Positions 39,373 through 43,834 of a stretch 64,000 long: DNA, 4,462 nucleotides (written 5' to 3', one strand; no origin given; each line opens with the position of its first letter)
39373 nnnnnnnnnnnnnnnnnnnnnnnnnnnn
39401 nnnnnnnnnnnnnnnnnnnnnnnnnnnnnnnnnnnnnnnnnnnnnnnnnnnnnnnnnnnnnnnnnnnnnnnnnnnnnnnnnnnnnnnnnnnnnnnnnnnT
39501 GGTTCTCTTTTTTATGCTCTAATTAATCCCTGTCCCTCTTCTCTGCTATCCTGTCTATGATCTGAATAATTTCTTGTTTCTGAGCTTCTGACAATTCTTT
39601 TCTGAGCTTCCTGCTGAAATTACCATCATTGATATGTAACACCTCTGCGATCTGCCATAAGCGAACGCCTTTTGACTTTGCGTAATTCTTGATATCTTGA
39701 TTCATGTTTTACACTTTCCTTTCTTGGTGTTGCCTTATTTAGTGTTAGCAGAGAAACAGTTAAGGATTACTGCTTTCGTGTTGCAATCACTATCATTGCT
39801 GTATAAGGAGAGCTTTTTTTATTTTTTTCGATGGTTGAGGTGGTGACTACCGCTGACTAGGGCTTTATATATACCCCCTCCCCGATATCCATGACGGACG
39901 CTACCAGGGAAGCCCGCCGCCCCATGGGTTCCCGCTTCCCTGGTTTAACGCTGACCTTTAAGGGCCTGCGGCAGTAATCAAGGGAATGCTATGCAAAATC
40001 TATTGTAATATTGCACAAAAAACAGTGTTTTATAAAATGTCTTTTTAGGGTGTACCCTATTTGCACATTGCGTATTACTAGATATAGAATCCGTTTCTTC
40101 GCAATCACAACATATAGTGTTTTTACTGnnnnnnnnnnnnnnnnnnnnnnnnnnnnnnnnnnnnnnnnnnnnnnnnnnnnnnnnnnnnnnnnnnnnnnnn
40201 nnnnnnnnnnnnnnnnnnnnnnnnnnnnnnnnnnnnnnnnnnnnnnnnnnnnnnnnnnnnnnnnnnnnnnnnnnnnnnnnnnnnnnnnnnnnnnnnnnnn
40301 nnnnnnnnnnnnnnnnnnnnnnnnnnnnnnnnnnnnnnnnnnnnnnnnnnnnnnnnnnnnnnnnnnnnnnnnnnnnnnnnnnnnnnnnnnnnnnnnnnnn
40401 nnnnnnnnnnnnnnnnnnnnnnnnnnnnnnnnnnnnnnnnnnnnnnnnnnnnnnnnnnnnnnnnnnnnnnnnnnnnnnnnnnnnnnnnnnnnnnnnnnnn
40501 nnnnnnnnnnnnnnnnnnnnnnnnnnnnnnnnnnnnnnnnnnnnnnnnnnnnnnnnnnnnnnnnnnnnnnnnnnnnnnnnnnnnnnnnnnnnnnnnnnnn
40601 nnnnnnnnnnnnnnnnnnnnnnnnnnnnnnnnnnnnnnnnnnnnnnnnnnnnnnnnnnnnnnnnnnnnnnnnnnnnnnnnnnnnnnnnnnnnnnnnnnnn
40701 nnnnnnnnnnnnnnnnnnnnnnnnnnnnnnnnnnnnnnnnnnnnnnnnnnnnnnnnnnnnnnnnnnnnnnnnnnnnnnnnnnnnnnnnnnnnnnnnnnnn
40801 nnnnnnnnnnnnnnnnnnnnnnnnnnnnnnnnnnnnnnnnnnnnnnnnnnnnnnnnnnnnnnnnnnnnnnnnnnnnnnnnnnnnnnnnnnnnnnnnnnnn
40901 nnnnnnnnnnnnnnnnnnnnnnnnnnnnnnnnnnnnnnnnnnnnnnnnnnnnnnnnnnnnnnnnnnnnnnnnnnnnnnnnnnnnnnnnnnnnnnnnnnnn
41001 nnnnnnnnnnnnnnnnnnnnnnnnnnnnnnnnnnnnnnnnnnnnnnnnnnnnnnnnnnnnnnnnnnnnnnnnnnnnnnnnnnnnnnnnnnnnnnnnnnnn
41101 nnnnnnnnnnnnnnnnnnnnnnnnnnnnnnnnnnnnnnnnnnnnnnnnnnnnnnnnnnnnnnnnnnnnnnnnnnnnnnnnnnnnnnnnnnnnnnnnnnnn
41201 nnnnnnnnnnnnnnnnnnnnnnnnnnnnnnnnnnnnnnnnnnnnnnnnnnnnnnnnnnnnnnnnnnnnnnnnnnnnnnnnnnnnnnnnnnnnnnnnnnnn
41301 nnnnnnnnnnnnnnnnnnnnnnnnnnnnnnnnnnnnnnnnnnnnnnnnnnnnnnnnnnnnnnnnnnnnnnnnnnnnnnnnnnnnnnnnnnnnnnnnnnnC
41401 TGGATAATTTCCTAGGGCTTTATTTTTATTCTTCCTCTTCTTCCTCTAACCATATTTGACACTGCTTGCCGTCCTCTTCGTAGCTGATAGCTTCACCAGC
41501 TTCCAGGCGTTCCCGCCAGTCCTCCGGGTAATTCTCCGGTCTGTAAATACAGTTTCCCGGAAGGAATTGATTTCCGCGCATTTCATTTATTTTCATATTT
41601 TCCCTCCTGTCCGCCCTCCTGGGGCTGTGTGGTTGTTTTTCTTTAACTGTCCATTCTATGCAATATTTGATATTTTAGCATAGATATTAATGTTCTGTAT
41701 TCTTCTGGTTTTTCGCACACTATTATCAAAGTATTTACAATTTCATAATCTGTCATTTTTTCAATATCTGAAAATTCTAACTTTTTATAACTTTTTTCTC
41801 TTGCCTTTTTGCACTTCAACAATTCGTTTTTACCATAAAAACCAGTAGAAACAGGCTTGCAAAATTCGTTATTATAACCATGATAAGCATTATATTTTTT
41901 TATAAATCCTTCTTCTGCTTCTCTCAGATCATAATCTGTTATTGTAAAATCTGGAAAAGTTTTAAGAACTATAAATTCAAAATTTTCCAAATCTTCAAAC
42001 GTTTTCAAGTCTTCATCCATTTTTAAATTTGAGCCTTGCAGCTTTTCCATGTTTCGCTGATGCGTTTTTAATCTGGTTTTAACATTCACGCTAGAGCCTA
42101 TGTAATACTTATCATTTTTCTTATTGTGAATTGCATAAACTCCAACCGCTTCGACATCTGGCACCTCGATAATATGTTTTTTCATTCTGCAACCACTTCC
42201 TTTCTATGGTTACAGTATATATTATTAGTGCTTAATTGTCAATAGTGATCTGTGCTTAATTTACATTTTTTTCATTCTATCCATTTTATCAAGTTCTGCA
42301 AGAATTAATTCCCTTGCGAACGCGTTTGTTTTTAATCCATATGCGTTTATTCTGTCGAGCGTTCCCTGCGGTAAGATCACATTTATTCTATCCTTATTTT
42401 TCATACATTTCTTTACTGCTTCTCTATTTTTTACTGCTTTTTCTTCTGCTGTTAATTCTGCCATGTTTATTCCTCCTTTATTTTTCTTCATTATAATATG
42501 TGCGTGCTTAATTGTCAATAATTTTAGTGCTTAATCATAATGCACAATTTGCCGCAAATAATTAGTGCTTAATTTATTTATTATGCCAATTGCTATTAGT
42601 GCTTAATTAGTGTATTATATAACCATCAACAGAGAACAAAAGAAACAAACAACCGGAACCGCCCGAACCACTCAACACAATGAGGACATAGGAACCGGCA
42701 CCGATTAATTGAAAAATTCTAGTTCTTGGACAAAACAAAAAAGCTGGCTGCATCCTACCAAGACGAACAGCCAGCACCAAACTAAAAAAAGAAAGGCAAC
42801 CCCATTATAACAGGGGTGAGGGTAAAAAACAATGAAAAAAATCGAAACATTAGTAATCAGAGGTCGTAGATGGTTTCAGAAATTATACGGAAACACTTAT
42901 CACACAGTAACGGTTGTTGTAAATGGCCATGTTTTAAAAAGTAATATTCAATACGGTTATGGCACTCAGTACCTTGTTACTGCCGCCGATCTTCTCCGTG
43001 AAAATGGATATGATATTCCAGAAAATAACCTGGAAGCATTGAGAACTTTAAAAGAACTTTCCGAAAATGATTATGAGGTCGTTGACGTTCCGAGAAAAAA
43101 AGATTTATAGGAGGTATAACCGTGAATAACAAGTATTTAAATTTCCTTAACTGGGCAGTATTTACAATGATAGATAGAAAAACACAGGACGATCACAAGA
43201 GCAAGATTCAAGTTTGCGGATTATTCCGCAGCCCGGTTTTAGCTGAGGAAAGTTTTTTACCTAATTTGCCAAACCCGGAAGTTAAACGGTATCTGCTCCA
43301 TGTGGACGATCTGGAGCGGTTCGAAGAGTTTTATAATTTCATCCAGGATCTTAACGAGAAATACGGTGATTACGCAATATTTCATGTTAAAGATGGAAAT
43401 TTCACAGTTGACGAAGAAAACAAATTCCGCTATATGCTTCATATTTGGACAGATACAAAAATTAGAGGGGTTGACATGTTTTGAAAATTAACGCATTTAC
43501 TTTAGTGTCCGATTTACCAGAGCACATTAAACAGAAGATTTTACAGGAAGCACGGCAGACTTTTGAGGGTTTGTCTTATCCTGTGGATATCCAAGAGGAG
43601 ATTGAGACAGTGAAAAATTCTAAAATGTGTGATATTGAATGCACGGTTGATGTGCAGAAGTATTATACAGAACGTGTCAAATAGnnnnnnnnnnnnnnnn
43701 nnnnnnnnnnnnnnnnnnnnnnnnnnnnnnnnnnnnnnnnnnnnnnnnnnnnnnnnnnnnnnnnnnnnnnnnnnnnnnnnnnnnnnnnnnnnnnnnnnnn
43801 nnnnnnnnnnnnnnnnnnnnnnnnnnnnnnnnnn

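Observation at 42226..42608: Sixfold direct repeat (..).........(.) bracketing a ribbon-helix-helix gene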

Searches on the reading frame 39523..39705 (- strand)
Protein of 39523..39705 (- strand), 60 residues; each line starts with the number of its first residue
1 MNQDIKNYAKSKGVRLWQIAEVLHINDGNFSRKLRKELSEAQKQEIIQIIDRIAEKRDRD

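Call 9: search_protein_families(library=pfam, max_evalue=0.01, proteins=[window:39523-39705:-])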
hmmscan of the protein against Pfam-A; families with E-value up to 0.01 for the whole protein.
window:39523-39705:- (60 aa): 0 families

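Call 10: search_protein_families(library=phrogs, max_evalue=0.001, proteins=[window:39523-39705:-])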
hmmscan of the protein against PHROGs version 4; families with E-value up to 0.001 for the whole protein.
window:39523-39705:- (60 aa): 1 family
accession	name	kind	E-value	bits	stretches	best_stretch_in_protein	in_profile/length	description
phrog_17740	-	unknown function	7.6e-10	39.5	1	2-56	5-59/62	-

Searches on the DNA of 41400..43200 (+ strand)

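Call 11: search_dna_similar(query=window:41400-43200:+, collection=phages, mode=distant, max_rows=20)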
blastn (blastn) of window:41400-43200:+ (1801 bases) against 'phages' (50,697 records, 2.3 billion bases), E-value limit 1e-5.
No match.

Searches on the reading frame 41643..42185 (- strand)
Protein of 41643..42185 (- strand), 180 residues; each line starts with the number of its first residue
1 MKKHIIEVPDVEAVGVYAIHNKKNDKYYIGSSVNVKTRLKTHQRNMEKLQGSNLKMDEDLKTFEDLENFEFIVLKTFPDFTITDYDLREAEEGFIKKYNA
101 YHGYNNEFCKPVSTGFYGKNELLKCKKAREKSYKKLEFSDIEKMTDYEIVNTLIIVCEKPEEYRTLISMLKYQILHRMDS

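Call 9: search_protein_families(library=pfam, max_evalue=0.01, proteins=[window:41643-42185:-])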
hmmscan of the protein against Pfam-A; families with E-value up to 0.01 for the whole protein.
window:41643-42185:- (180 aa): 1 family
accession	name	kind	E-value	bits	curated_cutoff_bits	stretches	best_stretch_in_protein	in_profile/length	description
PF01541.30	GIY-YIG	-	8.6e-11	42.4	22.6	1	15-105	3-78/78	GIY-YIG catalytic domain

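Call 10: search_protein_families(library=phrogs, max_evalue=0.001, proteins=[window:41643-42185:-])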
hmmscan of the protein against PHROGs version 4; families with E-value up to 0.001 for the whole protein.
window:41643-42185:- (180 aa): 7 families
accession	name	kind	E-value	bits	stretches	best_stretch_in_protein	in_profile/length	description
phrog_7168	-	DNA, RNA and nucleotide metabolism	1.4e-13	51.9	1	15-107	3-94/284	homing endonuclease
phrog_314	-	DNA, RNA and nucleotide metabolism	1e-08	35.6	1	15-124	180-279/574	homing endonuclease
phrog_5123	-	DNA, RNA and nucleotide metabolism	1.3e-08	35.9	1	14-107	2-89/152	homing endonuclease with GIY-YIG motif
phrog_19446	-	DNA, RNA and nucleotide metabolism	8.5e-06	26.5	1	16-131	4-115/254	homing endonuclease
phrog_16880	-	DNA, RNA and nucleotide metabolism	4.7e-05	24.4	1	12-68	5-61/162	endonuclease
phrog_447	-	other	0.00012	22.9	1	16-78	29-97/148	NAD synthetase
phrog_5032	-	unknown function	0.00098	19.8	0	16-43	80-108/178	-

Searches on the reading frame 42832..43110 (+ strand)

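Call 9: search_protein_families(library=pfam, max_evalue=0.01, proteins=[window:42832-43110:+])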
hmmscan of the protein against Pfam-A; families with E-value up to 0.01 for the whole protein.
window:42832-43110:+ (92 aa): 0 families

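Call 10: search_protein_families(library=phrogs, max_evalue=0.001, proteins=[window:42832-43110:+])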
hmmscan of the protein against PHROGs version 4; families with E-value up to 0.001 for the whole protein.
window:42832-43110:+ (92 aa): 1 family
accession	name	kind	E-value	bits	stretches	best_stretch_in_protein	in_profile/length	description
phrog_6246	-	unknown function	1.4e-15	58.4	1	1-92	13-113/113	-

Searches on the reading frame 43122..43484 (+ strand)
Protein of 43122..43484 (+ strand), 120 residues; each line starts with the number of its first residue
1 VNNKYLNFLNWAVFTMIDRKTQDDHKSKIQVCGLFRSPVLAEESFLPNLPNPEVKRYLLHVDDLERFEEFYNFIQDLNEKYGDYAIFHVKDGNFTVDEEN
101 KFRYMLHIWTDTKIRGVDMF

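Call 9: search_protein_families(library=pfam, max_evalue=0.01, proteins=[window:43122-43484:+])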
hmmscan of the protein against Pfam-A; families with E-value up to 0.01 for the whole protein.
window:43122-43484:+ (120 aa): 1 family
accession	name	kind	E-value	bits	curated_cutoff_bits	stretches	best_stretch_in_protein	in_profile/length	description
PF01507.26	PAPS_reduct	-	0.0035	17.8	22.5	1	57-111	27-80/175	Phosphoadenosine phosphosulfate reductase domain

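Call 10: search_protein_families(library=phrogs, max_evalue=0.001, proteins=[window:43122-43484:+])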
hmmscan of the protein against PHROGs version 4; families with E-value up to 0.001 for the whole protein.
window:43122-43484:+ (120 aa): 0 families

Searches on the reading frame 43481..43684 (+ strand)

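Call 9: search_protein_families(library=pfam, max_evalue=0.01, proteins=[window:43481-43684:+])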
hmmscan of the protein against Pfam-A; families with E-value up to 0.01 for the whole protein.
window:43481-43684:+ (67 aa): 1 family
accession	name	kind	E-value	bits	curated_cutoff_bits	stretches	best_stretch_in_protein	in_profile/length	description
PF05189.18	RTC_insert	-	0.0051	17.7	23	1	2-46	8-51/102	RNA 3'-terminal phosphate cyclase (RTC), insert domain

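Call 10: search_protein_families(library=phrogs, max_evalue=0.001, proteins=[window:43481-43684:+])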
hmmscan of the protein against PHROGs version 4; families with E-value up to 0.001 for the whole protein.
window:43481-43684:+ (67 aa): 0 families
